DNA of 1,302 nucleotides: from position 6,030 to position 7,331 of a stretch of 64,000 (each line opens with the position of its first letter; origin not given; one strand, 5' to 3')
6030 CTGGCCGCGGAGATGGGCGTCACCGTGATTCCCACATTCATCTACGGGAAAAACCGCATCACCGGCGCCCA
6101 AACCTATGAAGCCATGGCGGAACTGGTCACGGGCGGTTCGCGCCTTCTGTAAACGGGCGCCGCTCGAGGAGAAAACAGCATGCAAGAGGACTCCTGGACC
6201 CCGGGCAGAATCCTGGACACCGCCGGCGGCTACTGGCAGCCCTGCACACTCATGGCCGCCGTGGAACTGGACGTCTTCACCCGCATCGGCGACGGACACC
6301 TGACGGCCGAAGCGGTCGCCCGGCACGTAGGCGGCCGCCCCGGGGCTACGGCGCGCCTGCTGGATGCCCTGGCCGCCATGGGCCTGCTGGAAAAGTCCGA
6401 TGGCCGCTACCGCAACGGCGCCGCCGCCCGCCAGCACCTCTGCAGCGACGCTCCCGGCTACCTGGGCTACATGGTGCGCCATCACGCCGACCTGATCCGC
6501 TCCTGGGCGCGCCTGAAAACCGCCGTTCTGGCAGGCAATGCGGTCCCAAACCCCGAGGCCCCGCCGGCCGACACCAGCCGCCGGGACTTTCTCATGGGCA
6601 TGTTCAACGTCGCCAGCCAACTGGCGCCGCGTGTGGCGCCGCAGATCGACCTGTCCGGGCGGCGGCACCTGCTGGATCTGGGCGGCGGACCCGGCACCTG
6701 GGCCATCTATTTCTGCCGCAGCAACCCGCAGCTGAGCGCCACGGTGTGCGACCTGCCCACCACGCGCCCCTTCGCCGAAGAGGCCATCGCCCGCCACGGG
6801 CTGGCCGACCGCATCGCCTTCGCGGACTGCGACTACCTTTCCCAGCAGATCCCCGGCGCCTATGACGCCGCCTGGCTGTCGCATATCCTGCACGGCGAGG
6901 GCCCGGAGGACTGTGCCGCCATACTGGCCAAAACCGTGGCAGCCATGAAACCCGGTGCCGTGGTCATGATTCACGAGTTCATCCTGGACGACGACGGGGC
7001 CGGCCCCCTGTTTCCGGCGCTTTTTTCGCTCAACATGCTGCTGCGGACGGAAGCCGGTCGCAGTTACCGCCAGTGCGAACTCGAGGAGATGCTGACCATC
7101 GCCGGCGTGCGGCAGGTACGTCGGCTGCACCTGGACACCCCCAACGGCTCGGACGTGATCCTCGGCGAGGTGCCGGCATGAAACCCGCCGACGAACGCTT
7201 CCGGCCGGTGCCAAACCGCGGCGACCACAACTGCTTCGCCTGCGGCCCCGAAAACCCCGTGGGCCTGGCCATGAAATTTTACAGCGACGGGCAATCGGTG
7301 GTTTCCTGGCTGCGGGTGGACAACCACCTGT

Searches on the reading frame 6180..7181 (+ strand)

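Call 16: search_protein_families(library=pfam, proteins=[window:6180-7181:+], max_evalue=0.001)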
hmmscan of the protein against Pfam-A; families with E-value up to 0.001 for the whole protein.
window:6180-7181:+ (333 aa): 5 families
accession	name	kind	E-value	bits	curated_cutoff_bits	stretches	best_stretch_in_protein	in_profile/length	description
PF00891.24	Methyltransf_2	-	1.1e-23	84.2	22.3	1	132-310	34-209/210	O-methyltransferase domain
PF08100.18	Dimerisation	-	2.4e-15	56.6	25.6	1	8-87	6-91/93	O-methyltransferase dimerisation domain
PF08242.18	Methyltransf_12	-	2.4e-07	31.8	30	1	165-261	1-97/98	Methyltransferase domain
PF13649.12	Methyltransf_25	-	8.3e-06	26.9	27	1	165-259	2-96/97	Methyltransferase domain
PF13489.12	Methyltransf_23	-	0.00016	21.9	27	1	147-271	11-123/164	Methyltransferase domain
